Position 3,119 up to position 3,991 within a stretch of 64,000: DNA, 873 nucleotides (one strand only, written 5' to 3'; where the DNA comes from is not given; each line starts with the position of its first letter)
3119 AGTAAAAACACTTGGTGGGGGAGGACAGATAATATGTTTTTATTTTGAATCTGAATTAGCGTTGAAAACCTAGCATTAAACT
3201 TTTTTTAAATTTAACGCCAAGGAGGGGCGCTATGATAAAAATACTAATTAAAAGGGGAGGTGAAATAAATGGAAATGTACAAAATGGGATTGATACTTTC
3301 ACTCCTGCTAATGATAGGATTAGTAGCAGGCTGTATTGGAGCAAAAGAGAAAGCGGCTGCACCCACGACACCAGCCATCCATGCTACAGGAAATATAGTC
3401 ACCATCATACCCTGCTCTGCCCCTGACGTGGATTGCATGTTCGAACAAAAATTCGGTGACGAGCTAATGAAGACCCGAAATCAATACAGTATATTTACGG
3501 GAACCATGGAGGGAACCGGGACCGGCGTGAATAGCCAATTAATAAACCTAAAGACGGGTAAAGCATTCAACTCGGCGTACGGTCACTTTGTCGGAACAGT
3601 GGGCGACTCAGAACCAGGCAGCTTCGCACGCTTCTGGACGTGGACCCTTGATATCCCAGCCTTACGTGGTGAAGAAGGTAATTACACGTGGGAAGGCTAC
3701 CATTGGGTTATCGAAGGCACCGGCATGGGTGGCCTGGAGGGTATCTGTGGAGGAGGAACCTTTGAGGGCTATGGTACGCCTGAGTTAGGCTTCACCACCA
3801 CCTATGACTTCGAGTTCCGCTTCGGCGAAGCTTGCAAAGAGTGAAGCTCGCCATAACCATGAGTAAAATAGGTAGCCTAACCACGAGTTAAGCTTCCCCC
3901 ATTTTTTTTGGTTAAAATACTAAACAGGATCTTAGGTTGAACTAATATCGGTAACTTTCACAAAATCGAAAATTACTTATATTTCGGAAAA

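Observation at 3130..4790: Tandem duplication of a lipoprotein gene with a localised Trp/Cys-swapping divergent patch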

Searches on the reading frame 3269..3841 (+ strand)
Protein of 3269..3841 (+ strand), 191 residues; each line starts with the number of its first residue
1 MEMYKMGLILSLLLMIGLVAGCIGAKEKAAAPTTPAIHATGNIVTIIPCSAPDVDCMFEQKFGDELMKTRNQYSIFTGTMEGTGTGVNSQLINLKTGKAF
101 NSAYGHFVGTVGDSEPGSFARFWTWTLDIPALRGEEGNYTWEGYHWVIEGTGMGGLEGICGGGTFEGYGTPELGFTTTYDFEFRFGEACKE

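Call 5: search_protein_families(library=pfam, proteins=[window:3269-3841:+], max_evalue=1)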
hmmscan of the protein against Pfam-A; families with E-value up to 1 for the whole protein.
window:3269-3841:+ (191 aa): 1 family
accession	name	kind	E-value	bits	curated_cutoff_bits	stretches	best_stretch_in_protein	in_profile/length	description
PF11528.13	DUF3224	-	0.013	15.7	25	1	75-168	32-115/126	Protein of unknown function (DUF3224)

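Call 6: search_protein_families(library=ncbifam, proteins=[window:3269-3841:+], max_evalue=1)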
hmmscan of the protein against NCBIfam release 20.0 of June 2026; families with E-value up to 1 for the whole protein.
window:3269-3841:+ (191 aa): 0 families

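Call 8: find_homologous_proteins(query=window:3269-3841:+)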
Query window:3269-3841:+ (191 aa): 9 proteins with E <= 0.001 among 91 candidates.
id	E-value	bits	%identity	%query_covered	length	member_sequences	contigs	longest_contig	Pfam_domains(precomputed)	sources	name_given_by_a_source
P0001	1.7e-85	304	99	71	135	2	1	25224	-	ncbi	-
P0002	2.4e-55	205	71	71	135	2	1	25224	-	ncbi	-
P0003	5.4e-32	129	48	77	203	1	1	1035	-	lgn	-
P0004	9.8e-23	99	38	92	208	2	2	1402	-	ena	-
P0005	1.1e-21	95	39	81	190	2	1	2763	-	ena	-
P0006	1.6e-21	95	37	97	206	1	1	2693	-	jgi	jgi:hypothetical protein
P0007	1.3e-18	85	41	64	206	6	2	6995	-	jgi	-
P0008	2.1e-18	85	38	97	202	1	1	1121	-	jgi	jgi:hypothetical protein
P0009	2.1e-12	65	36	75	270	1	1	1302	PF11528.14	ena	-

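Call 12: find_related_loci(query=A2, collection=genome_contigs, flank=10000)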
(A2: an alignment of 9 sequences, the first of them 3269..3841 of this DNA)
Query A2 (191 aa) in genome_contigs; peptide patterns used: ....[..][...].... (x = any residue, [..] = any of these).
108 stretches matched a pattern; 4 encode a relative of the query (tblastn E <= 1e-3); 4 distinct loci.
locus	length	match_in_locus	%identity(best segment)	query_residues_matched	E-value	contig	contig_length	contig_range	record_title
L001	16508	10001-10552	35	8-191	1e-26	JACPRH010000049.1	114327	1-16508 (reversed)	MAG: Thaumarchaeota archaeon isolate NC_groundwater_674_Ag_B-0.1um_49_231 B_1_S1_Biohub_coassembly_k141_2730742, whole g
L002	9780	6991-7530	33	2-190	2e-13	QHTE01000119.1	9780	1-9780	MAG: Candidatus Rokuibacteriota bacterium isolate AR14 14_1009_16_40cm_scaffold_100092_curated, whole genome shotgun seq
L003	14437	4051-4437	39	59-190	1e-10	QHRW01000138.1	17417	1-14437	MAG: Candidatus Rokuibacteriota bacterium isolate AR5 14_1009_16_40cm_scaffold_6531_curated, whole genome shotgun sequen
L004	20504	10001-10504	36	12-190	1e-7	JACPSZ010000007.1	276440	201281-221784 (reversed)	MAG: Thaumarchaeota archaeon isolate NC_groundwater_719_Ag_S-0.2um_45_15 S36_SO-2_scaffold_38968, whole genome shotgun s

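Call 13: find_encoding_contigs(protein=P0001, flank=10000)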
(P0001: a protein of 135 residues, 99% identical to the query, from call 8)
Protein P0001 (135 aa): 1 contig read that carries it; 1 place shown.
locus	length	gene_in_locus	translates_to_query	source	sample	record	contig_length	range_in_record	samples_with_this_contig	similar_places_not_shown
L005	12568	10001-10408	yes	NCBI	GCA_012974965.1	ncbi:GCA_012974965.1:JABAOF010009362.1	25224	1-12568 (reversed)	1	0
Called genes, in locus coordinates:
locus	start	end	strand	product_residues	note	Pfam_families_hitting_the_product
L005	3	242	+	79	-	-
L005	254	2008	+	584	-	PF02543:Carbam_trans_N, PF16861:Carbam_trans_C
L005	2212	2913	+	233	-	-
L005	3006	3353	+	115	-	-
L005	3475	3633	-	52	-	PF19451:DUF5989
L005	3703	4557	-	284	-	PF01209:Ubie_methyltran, PF05175:MTS (weak), PF13489:Methyltransf_23, PF08003:Methyltransf_9 (weak), PF13847:Methyltransf_31, PF08241:Methyltransf_11, PF08242:Methyltransf_12, PF13649:Methyltransf_25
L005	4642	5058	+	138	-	-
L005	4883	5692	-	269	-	-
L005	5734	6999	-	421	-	PF04389:Peptidase_M28 (weak), PF01546:Peptidase_M20, PF07687:M20_dimer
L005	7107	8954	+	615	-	-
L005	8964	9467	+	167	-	PF01842:ACT (weak)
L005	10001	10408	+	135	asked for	-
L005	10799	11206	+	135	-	-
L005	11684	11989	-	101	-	-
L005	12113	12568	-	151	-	?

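Call 14: find_encoding_contigs(protein=P0003, flank=10000)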
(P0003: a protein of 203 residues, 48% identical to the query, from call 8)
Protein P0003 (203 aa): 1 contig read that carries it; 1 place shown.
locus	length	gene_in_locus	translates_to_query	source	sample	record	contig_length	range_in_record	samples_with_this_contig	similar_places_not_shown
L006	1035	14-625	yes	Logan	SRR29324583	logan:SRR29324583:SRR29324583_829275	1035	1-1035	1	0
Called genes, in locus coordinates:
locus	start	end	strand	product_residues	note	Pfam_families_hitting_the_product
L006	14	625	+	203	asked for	-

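Call 26: search_protein_representatives(alignment_id=A2)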
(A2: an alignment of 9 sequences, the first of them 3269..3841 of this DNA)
Query: 9 sequences, 200 profile positions. Proteins with E-value up to 0.001 (for the whole library): 91; up to 1e-10: 57; up to 1e-30: 25. The best 91 are listed.
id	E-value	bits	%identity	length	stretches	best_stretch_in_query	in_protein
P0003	4.2e-70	251.8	-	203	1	12-200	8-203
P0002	5.5e-56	205.7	-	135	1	64-198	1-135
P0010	3.7e-49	183.4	-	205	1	16-198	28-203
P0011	1.0e-45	172.2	-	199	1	11-199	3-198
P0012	3.0e-45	170.7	-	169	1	39-199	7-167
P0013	1.2e-42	162.2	-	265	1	3-197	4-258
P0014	2.1e-42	161.4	-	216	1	2-199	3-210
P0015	6.5e-40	153.3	-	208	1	6-199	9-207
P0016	6.9e-38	146.7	-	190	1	10-198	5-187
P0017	1.1e-37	146.0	-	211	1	7-199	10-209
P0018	3.3e-37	144.5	-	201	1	8-198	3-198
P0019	1.2e-36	142.6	-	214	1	3-198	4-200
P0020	1.2e-36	142.6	-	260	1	2-198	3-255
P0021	2.1e-36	141.8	-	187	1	17-199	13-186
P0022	4.0e-35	137.6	-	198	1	9-199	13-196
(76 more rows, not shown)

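Call 32: predict_structure(alignment_id=A3)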
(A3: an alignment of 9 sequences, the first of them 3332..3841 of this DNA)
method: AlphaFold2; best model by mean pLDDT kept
length: 170 residues; sequences in the alignment: 9
mean_pLDDT: 88.0   pTM: 0.79
mean pLDDT of the five models: 88.0, 85.5, 84.6, 84.5, 73.3
residues with pLDDT >= 90: 123; 70-90: 24; 50-70: 15; < 50: 8
segments of 3 or more residues with pLDDT < 50: 1-8
pLDDT, mean of each block of 10 residues (from residue 1): 46 83 77 70 92 95 94 95 97 96 96 93 95 95 93 92 86
secondary structure, 60 per line:
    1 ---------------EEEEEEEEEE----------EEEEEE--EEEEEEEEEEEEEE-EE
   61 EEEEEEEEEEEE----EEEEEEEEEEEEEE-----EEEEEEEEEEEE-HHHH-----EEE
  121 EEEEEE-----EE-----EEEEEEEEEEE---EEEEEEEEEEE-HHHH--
elements in order: E16-25 E36-41 E44-57 E59-72 E77-90 E96-107 H109-112 E118-126 E139-149 E153-163 H165-168

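Call 36: search_solved_structures(query=A5, max_evalue=10, show_alignments=3)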
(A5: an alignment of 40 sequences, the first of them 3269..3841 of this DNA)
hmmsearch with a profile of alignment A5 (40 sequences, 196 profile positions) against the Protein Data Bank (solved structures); distinct sequences matched with E-value up to 10: 3.
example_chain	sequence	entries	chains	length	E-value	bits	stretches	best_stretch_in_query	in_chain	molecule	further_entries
1qve_A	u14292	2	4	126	0.11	15.3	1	62-148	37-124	Fimbrial protein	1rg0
1hpw_A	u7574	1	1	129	0.12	15.1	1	62-148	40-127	FIMBRIAL PROTEIN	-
2ooj_A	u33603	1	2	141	0.21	14.4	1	49-189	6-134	Hypothetical protein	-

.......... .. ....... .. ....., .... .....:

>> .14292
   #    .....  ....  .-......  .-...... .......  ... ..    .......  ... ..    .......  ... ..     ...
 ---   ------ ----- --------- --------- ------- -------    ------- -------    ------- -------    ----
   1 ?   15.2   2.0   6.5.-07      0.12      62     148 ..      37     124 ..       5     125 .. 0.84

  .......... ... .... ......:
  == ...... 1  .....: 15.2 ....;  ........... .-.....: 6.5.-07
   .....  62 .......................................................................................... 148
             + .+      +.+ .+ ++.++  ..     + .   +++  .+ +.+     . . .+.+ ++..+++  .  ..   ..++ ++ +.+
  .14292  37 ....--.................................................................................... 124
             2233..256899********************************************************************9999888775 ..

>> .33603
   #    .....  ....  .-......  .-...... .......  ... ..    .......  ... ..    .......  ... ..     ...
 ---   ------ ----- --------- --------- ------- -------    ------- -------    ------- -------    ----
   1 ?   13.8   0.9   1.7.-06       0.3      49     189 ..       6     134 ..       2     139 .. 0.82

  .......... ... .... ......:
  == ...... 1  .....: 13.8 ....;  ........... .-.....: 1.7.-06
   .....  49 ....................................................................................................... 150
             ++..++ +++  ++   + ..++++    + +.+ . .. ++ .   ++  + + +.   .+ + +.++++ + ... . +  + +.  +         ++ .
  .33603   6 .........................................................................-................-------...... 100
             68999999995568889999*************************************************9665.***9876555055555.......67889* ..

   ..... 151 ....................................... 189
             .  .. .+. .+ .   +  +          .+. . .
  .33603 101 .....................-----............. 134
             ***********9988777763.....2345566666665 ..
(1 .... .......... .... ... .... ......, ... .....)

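Call 37: fold_search(model_id=the predicted structure, library=pdb)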
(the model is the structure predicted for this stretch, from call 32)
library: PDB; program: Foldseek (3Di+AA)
matches with E <= 10: 667; with E <= 0.001: 3
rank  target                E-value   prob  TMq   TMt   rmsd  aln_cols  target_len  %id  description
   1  2q03_A                1.1e-04  1.00  0.64  0.80   3.4       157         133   14  Crystal structure of uncharacterized protein (YP_563039.1) from Shewanella denitrificans OS217 at 1.80 A resolution (released 2007-05-29)
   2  2q03_B                1.8e-04  1.00  0.64  0.81   3.5       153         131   14  Crystal structure of uncharacterized protein (YP_563039.1) from Shewanella denitrificans OS217 at 1.80 A resolution (released 2007-05-29)
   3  2ooj_B                2.4e-04  1.00  0.59  0.73   4.5       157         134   16  CRYSTAL STRUCTURE OF A PROTEIN WITH UNKNOWN FUNCTION FROM DUF3224 FAMILY (SO_1590) FROM SHEWANELLA ONEIDENSIS MR-1 AT  (released 2007-02-06)
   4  2ooj_A                1.5e-03  1.00  0.59  0.75   4.5       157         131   16  CRYSTAL STRUCTURE OF A PROTEIN WITH UNKNOWN FUNCTION FROM DUF3224 FAMILY (SO_1590) FROM SHEWANELLA ONEIDENSIS MR-1 AT  (released 2007-02-06)
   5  6ooc_A                5.1e-03  1.00  0.50  0.52   7.4       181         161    9  Structure of the pterocarpan synthase dirigent protein GePTS1 (released 2020-04-29)
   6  7shw_B                3.4e-02  0.38  0.19  0.14  17.4       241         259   10  Crystal structure of Mycobacterium smegmatis LmcA with xenon (released 2022-04-13)
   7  8th2_B                3.7e-02  0.99  0.46  0.47   6.7       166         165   10  Structure of the isoflavene-forming dirigent protein PsPTS2 (released 2024-01-31)
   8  6ymn_AAA              3.9e-02  0.94  0.38  0.32   7.5       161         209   15  Crystal structure of the Diels Alderase AbmU from Streptomyces koyangensis (released 2021-04-21)
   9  2m06_MODEL_1_A        4.3e-02  0.33  0.20  0.21  12.2       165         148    8  NMR structure of OmpX in phopspholipid nanodiscs (released 2012-12-12)
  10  8th2_C                4.8e-02  1.00  0.52  0.51   5.7       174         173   10  Structure of the isoflavene-forming dirigent protein PsPTS2 (released 2024-01-31)
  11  6ymn_BBB              5.3e-02  0.94  0.41  0.35   7.2       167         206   14  Crystal structure of the Diels Alderase AbmU from Streptomyces koyangensis (released 2021-04-21)
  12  7ueb_X                7.2e-02  0.57  0.31  0.17  15.4       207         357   12  Photosynthetic assembly of Chlorobaculum tepidum (RC-FMO2) (released 2022-10-05)
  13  2n2l_MODEL_1_A        7.2e-02  0.47  0.21  0.23  13.1       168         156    6  NMR structure of yersinia pestis ail (attachment invasion locus) in decylphosphocholine micelles calculated wi (released 2015-07-22)
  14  6le0_D                8.3e-02  0.80  0.38  0.34   7.5       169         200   12  A nonspecific heme-binding cyclase catalyzes [4 + 2] cycloaddition during neoabyssomicin biosynthesis (released 2020-11-25)
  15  7oui_O                9.7e-02  0.12  0.16  0.14  17.8       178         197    8  Structure of C2S2M2-type Photosystem supercomplex from Arabidopsis thaliana (digitonin-extracted) (released 2021-08-18)
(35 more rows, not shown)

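Call 60: find_encoding_contigs(protein=P0012, flank=8000, max_places=4)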
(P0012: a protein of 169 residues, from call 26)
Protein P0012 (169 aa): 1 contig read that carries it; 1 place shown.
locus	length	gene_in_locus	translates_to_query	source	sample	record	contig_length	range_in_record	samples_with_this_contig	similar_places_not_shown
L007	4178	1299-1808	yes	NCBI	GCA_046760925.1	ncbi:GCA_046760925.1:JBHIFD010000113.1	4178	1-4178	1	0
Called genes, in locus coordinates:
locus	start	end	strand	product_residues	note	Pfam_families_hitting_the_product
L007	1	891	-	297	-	PF07690:MFS_1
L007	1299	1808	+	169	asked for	-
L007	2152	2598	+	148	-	-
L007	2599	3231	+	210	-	PF19502:DUF6036 (weak)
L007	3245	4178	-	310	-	PF01916:DS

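Call 64: search_protein_families(library=pfam, proteins=[L001:7972-9594:+, L001:10910-12574:+, L001:12714-13406:+, L004:8053-9567:+, L001:9959-10561:+, L004:9896-10513:+], max_evalue=0.01)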
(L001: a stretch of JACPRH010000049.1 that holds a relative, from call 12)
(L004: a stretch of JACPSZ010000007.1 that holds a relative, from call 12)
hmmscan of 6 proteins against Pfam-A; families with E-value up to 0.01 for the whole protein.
L001:7972-9594:+ (541 aa): 1 family
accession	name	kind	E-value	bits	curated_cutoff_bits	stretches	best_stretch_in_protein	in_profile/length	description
PF05763.18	DUF835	-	2.4e-29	102.3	33.1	1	250-378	3-131/136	Protein of unknown function (DUF835)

L001:10910-12574:+ (555 aa): 2 families
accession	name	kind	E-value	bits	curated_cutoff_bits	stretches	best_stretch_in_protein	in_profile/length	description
PF05763.18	DUF835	-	5.9e-22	78.4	33.1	1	264-393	3-132/136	Protein of unknown function (DUF835)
PF16927.11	HisKA_7TM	-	2.2e-05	24.9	28.6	1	18-240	5-224/224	N-terminal 7TM region of histidine kinase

L001:12714-13406:+ (231 aa): 1 family
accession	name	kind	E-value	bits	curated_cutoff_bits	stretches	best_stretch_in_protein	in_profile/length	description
PF11528.13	DUF3224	-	0.00072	19.8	25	1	118-213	15-111/126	Protein of unknown function (DUF3224)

L004:8053-9567:+ (505 aa): 3 families
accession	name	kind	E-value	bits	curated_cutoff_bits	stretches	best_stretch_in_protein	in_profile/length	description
PF05763.18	DUF835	-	4.4e-26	91.7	33.1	1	226-350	9-133/136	Protein of unknown function (DUF835)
PF16927.11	HisKA_7TM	-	2.1e-07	31.5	28.6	1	2-196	28-224/224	N-terminal 7TM region of histidine kinase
PF11982.13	DUF3483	-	0.0044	17.2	31.5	1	110-184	93-165/215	Domain of unknown function (DUF3483)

L001:9959-10561:+ (201 aa): 1 family
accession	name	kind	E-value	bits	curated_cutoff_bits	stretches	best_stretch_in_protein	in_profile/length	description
PF11528.13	DUF3224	-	1.7e-07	31.5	25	1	83-178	30-116/126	Protein of unknown function (DUF3224)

L004:9896-10513:+ (206 aa): 1 family
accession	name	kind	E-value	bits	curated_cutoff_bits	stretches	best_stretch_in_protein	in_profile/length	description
PF11528.13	DUF3224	-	9.1e-06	25.9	25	1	88-196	29-126/126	Protein of unknown function (DUF3224)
